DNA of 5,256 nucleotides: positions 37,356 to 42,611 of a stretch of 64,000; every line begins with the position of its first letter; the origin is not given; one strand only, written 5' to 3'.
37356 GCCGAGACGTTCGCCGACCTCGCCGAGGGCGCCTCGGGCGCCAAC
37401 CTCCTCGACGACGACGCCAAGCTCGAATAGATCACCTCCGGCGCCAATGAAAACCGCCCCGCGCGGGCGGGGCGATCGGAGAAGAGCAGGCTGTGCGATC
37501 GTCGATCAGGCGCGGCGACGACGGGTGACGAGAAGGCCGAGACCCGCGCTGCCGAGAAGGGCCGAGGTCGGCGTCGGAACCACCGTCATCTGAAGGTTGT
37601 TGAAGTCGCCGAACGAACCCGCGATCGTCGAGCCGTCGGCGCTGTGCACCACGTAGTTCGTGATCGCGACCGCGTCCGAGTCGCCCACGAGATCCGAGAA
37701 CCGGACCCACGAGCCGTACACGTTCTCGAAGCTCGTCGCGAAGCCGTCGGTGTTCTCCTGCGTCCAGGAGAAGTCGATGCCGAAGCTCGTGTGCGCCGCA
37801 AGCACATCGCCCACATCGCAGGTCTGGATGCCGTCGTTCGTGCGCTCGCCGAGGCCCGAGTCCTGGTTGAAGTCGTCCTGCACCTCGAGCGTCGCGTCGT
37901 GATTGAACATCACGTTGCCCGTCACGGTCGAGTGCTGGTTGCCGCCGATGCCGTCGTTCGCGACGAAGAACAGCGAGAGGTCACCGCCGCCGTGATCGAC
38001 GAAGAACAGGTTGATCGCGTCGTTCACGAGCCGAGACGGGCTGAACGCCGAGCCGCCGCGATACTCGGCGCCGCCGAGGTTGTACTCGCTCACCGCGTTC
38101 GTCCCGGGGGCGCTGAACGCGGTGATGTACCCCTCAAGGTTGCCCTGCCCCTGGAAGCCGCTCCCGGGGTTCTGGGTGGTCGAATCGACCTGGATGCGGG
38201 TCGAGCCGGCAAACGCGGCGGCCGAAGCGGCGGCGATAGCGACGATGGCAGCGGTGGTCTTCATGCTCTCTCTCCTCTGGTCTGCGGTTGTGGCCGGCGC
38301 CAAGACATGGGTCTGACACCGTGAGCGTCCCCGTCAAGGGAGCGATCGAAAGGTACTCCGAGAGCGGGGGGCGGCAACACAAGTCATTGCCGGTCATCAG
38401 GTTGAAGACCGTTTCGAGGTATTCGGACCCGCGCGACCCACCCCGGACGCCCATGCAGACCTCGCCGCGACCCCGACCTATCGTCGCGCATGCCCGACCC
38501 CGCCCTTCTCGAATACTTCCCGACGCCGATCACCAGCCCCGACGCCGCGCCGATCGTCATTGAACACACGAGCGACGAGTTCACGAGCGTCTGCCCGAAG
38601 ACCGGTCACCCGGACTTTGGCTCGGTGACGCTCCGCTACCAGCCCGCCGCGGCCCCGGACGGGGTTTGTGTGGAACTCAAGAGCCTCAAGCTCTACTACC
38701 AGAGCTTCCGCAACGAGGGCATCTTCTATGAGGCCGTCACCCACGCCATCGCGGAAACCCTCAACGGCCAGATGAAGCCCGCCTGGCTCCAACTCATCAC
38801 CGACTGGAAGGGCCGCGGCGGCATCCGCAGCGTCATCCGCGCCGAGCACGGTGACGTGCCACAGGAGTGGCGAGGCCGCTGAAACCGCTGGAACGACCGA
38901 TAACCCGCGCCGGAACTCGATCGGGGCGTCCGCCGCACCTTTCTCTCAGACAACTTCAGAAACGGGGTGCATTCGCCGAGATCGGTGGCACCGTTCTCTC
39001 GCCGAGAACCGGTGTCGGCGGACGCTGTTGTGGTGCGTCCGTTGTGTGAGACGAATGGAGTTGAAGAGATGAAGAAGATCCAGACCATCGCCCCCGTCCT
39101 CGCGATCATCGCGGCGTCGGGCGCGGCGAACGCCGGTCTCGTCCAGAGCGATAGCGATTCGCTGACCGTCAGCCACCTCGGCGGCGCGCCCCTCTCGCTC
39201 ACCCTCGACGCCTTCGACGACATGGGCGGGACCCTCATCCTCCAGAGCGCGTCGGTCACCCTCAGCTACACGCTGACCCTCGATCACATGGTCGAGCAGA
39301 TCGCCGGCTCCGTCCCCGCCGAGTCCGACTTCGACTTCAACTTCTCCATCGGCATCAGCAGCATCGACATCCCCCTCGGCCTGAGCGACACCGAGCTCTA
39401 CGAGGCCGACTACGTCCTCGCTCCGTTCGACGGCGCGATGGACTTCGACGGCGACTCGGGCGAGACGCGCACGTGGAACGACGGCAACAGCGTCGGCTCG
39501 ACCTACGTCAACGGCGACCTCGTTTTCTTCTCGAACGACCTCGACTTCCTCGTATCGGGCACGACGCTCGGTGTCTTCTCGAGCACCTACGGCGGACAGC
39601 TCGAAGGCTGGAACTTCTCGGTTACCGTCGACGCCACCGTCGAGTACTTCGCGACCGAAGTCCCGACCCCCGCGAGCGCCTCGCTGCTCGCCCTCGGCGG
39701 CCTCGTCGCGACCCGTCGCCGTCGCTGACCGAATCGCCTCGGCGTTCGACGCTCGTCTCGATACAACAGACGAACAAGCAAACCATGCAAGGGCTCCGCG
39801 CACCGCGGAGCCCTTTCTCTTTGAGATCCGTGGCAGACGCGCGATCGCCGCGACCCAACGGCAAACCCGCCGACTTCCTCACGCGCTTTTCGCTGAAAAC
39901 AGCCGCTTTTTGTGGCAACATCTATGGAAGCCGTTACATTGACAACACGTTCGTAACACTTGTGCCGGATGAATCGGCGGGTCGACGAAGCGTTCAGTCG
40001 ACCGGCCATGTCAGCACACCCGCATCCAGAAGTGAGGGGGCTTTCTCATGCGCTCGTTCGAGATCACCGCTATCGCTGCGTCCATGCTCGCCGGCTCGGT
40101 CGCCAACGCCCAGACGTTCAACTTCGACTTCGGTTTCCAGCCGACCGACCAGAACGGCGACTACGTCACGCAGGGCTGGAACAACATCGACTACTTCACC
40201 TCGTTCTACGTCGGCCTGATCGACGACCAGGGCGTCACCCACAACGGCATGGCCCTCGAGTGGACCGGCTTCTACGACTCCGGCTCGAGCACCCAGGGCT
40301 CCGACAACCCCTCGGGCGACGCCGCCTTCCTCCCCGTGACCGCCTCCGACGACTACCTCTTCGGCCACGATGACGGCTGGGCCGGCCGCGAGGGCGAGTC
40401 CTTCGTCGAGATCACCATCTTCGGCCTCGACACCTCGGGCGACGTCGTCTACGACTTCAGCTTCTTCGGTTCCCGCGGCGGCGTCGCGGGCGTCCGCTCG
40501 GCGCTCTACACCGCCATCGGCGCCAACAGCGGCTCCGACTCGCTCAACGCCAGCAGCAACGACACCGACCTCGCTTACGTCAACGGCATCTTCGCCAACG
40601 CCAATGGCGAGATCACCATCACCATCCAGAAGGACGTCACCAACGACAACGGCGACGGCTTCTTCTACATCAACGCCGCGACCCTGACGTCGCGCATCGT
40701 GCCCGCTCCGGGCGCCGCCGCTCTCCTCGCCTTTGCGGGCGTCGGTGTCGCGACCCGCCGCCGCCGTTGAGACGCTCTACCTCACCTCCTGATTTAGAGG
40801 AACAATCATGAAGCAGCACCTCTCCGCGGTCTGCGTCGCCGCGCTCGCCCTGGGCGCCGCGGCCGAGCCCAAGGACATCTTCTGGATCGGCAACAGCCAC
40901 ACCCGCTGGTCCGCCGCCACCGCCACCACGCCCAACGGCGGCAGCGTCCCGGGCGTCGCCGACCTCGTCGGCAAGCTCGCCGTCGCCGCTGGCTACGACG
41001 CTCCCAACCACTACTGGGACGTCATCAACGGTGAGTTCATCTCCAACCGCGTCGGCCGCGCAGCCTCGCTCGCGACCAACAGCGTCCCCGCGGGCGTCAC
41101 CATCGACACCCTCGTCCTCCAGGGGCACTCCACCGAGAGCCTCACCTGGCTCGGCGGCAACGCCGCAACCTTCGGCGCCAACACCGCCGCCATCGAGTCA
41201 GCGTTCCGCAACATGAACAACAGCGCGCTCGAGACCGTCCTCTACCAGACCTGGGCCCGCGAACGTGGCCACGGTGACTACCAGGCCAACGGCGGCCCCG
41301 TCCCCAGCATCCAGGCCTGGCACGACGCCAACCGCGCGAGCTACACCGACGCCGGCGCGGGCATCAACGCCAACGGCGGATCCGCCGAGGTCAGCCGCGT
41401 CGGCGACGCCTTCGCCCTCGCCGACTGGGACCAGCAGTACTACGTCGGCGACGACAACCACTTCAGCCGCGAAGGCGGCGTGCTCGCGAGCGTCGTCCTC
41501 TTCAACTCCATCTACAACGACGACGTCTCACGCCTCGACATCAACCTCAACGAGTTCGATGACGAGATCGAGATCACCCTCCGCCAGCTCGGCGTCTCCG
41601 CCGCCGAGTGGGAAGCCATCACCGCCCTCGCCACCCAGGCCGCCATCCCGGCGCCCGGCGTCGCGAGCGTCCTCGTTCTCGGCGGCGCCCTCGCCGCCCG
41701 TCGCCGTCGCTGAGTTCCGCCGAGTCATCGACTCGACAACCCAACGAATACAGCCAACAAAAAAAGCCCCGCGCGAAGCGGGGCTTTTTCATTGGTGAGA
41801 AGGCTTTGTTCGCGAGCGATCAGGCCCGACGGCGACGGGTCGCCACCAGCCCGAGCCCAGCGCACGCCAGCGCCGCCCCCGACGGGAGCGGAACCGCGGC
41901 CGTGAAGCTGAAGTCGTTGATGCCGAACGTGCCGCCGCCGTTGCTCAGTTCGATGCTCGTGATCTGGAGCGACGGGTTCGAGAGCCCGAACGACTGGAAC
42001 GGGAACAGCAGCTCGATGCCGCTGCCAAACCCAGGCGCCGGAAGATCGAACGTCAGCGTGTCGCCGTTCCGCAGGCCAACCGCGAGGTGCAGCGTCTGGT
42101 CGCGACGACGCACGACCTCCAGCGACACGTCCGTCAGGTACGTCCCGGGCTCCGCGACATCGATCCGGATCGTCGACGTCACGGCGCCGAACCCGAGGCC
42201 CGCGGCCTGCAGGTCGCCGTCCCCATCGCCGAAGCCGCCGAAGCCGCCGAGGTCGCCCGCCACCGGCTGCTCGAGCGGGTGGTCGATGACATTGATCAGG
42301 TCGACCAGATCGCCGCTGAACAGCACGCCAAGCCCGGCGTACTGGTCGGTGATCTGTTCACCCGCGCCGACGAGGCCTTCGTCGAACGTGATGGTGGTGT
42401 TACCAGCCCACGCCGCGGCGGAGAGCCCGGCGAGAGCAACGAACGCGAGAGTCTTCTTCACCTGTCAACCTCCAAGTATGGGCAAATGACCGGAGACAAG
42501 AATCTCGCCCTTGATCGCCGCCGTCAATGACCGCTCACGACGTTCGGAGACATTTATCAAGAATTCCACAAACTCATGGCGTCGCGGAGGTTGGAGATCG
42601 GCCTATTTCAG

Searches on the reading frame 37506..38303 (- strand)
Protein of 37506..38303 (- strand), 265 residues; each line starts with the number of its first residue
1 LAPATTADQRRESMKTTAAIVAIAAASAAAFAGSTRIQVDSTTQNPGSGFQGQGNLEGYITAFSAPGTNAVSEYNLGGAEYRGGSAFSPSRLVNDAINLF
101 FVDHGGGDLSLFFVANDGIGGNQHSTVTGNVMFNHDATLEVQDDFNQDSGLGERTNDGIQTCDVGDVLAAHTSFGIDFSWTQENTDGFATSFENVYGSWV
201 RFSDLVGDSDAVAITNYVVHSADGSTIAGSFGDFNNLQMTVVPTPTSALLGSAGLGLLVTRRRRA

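Call 52: search_protein_families(library=ncbifam, proteins=[window:37506-38303:-], max_evalue=0.01)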
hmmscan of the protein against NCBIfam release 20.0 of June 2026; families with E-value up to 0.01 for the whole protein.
window:37506-38303:- (265 aa): 2 families
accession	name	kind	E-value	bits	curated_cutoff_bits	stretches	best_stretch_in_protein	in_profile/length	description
NF038129.1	PEP_NF038129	equivalog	5.4e-07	29.6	65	1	129-264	59-193/194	NF038129 family PEP-CTERM protein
NF038120.1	PEP_CTERM_QFxxD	subfamily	0.0016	18.4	80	1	211-264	159-214/215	NF038120 family PEP-CTERM protein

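Call 59: search_protein_families(library=pfam, proteins=[window:37506-38303:-], max_evalue=1)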
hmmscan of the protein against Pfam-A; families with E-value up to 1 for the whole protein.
window:37506-38303:- (265 aa): 1 family
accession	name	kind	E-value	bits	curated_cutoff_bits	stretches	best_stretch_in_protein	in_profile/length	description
PF13663.11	DUF4148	-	0.14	13.1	27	1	14-35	1-37/62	Domain of unknown function (DUF4148)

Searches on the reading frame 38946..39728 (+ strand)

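Call 52: search_protein_families(library=ncbifam, proteins=[window:38946-39728:+], max_evalue=0.01)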
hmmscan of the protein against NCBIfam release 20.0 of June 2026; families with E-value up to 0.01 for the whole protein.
window:38946-39728:+ (260 aa): 3 families
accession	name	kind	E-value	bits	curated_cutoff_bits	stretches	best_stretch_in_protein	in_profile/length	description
NF033208.1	choice_anch_E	domain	6.6e-06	26.5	23.8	1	72-234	6-170/172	choice-of-anchor E domain-containing protein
NF041538.1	PEP_EDSA_1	subfamily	0.0005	19.8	100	1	176-260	212-307/307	EDSAP-1 family PEP-CTERM protein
NF041927.1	Xrt_dep_XDP1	equivalog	0.0016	18.5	125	1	226-260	206-242/242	exosortase-dependent surface protein XDP1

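Call 59: search_protein_families(library=pfam, proteins=[window:38946-39728:+], max_evalue=1)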
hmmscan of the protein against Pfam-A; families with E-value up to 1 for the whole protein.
window:38946-39728:+ (260 aa): 0 families

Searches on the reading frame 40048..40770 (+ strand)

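Call 52: search_protein_families(library=ncbifam, proteins=[window:40048-40770:+], max_evalue=0.01)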
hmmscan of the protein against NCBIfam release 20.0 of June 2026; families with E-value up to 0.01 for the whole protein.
window:40048-40770:+ (240 aa): 0 families

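Call 59: search_protein_families(library=pfam, proteins=[window:40048-40770:+], max_evalue=1)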
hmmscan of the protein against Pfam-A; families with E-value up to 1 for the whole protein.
window:40048-40770:+ (240 aa): 1 family
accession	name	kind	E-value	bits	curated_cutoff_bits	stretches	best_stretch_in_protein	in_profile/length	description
PF07589.16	PEP-CTERM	-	0.61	10.7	20.7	0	218-239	2-24/24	PEP-CTERM motif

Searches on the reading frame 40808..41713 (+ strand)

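Call 52: search_protein_families(library=ncbifam, proteins=[window:40808-41713:+], max_evalue=0.01)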
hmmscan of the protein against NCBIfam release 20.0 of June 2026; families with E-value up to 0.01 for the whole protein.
window:40808-41713:+ (301 aa): 0 families

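Call 59: search_protein_families(library=pfam, proteins=[window:40808-41713:+], max_evalue=1)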
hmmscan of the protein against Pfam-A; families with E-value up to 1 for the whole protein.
window:40808-41713:+ (301 aa): 1 family
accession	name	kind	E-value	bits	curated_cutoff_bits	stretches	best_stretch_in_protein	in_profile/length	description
PF24910.1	Ig_SIBA-E_3rd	-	0.057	14.2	27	1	81-124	32-75/86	Integrin beta-like protein A-E, third Ig-like domain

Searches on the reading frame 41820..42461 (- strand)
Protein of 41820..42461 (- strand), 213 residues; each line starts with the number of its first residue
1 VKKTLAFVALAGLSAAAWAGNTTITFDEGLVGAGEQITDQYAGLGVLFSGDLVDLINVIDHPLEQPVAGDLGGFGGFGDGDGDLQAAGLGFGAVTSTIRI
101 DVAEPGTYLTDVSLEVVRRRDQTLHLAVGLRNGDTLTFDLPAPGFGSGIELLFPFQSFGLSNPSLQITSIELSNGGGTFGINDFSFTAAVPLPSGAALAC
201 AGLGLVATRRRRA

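Call 52: search_protein_families(library=ncbifam, proteins=[window:41820-42461:-], max_evalue=0.01)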
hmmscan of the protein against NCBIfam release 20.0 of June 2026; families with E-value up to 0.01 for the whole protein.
window:41820-42461:- (213 aa): 3 families
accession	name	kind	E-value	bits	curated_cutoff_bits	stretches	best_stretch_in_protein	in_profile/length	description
NF038129.1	PEP_NF038129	equivalog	0.00012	21.9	65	1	185-212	161-193/194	NF038129 family PEP-CTERM protein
NF038126.1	PEP_CTERM_FxDxF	subfamily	0.0026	18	50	1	164-212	118-164/165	FxDxF family PEP-CTERM protein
NF038120.1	PEP_CTERM_QFxxD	subfamily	0.0043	17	80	0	172-212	176-214/215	NF038120 family PEP-CTERM protein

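Call 59: search_protein_families(library=pfam, proteins=[window:41820-42461:-], max_evalue=1)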
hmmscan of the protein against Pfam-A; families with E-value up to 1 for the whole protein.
window:41820-42461:- (213 aa): 1 family
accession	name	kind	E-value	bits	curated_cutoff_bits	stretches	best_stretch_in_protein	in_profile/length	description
PF07589.16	PEP-CTERM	-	0.071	13.7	20.7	1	189-212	1-24/24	PEP-CTERM motif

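Call 73: find_homologous_proteins(query=window:41820-42461:-, max_evalue=0.001)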
Query window:41820-42461:- (213 aa): 1 proteins with E <= 0.001 among 8000 candidates.
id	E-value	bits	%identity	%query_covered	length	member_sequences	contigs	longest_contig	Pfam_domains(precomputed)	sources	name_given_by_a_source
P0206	1.4e-131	454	100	100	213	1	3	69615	-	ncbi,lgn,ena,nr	ncbi:MAG: hypothetical protein CMJ31_03445 [Phycisphaerae bacterium]|nr:hypothetical protein [Phycis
